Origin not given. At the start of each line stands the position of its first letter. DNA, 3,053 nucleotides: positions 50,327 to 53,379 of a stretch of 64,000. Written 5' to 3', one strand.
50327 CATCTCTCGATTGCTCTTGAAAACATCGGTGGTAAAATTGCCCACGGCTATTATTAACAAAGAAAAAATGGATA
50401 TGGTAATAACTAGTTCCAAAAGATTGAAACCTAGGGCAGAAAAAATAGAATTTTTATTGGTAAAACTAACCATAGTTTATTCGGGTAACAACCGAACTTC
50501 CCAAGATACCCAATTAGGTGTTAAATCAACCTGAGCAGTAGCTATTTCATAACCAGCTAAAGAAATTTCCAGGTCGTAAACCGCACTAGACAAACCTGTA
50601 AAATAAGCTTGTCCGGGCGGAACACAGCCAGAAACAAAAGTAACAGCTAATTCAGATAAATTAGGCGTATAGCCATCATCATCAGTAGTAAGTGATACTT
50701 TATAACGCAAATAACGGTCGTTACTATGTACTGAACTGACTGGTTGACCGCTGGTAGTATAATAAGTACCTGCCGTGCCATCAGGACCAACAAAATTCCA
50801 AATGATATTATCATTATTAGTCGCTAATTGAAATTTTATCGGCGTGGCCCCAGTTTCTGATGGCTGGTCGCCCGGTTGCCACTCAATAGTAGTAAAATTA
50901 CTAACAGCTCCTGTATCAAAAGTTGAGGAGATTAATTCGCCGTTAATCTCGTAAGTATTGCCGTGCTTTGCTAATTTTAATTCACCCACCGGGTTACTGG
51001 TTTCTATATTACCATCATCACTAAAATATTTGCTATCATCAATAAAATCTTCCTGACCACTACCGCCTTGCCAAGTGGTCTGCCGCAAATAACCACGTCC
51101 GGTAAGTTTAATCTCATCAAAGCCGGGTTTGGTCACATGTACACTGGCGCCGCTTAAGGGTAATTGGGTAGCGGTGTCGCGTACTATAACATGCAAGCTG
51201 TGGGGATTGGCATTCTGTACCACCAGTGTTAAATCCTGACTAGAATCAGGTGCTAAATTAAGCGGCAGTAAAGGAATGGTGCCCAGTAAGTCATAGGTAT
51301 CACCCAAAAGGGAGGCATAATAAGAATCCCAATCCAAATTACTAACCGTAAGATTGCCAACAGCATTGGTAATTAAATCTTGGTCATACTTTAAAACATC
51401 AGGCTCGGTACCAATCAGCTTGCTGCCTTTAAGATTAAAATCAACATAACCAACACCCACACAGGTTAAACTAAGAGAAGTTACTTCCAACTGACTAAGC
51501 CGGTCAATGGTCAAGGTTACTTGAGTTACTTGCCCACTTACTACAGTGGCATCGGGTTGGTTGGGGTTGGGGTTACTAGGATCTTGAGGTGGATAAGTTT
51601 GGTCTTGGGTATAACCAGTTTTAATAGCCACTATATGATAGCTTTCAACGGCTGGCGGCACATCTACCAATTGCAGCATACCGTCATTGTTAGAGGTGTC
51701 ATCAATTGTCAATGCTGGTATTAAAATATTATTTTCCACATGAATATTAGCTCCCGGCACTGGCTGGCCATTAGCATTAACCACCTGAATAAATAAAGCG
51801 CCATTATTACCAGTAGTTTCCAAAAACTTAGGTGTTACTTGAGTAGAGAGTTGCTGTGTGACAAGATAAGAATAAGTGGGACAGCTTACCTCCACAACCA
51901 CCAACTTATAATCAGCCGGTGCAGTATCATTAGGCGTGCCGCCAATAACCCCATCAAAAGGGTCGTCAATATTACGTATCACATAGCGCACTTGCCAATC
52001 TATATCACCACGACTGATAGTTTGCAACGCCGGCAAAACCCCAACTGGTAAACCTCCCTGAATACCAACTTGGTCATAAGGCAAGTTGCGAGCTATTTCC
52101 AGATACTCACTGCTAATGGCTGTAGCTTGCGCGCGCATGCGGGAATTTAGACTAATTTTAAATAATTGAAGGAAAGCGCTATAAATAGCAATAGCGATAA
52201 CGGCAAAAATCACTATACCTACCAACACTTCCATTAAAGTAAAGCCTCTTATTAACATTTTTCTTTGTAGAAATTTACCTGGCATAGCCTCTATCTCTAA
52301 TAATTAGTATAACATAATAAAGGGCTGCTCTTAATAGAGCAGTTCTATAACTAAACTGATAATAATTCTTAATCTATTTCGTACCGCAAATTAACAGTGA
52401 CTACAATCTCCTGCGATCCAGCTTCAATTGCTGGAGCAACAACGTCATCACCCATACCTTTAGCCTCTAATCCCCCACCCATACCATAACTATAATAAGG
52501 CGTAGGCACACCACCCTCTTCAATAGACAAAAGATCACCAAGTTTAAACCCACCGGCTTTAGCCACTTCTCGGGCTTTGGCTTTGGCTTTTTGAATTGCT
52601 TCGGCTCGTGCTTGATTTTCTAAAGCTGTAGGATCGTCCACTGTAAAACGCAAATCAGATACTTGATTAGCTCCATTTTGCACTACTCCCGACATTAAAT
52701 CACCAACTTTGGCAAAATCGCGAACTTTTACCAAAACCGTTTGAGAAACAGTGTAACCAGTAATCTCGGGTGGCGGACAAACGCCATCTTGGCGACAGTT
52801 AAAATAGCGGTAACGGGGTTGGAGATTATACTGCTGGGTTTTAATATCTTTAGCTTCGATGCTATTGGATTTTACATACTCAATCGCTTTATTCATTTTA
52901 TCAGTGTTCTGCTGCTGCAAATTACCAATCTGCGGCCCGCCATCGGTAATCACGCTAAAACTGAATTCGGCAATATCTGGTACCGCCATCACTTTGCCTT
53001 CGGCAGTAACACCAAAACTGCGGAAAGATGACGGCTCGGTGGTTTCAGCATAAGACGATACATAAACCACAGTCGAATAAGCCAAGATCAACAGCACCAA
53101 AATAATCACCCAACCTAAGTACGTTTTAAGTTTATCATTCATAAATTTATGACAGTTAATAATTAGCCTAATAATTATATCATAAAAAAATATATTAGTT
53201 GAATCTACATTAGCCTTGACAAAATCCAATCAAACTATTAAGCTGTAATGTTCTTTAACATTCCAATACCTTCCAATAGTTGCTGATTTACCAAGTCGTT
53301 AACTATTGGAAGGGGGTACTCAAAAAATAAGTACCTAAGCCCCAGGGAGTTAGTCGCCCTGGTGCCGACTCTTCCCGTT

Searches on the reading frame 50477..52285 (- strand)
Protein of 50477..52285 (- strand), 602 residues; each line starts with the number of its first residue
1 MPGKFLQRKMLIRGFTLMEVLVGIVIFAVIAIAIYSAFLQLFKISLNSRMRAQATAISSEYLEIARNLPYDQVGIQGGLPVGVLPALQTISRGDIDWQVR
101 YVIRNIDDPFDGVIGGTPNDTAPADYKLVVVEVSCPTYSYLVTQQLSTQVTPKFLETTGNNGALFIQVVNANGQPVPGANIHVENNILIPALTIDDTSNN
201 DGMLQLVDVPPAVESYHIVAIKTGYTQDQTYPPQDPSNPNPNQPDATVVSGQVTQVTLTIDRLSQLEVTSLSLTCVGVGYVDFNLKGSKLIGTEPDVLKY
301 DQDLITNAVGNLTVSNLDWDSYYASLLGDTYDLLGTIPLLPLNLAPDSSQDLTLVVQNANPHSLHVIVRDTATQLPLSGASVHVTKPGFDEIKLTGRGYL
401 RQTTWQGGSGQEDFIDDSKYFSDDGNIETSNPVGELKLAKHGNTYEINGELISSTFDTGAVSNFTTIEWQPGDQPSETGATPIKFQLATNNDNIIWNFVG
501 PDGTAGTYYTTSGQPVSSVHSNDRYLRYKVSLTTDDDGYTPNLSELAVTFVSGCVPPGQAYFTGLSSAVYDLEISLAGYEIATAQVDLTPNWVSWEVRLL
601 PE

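Call 76: search_protein_families(library=pfam, proteins=[window:50477-52285:-], max_evalue=0.00001)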
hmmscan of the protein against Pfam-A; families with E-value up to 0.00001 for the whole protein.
window:50477-52285:- (602 aa): 2 families
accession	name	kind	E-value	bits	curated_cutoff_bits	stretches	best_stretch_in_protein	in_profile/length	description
PF13620.12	CarboxypepD_reg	-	9.7e-10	39.1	32.3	0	167-259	5-80/82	Carboxypeptidase regulatory-like domain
PF07963.17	N_methyl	-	8.4e-06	25.6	21.2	0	13-35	5-27/27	Prokaryotic N-terminal methylation motif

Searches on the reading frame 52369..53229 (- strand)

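Call 77: search_protein_families(library=pfam, proteins=[window:52369-53229:-], max_evalue=0.00001)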
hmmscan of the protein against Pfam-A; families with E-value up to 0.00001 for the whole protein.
window:52369-53229:- (286 aa): 1 family
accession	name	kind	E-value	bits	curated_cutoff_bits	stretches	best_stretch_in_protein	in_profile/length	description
PF04402.19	SIMPL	-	1.2e-51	176.3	25.2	1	74-283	3-205/205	Protein of unknown function (DUF541)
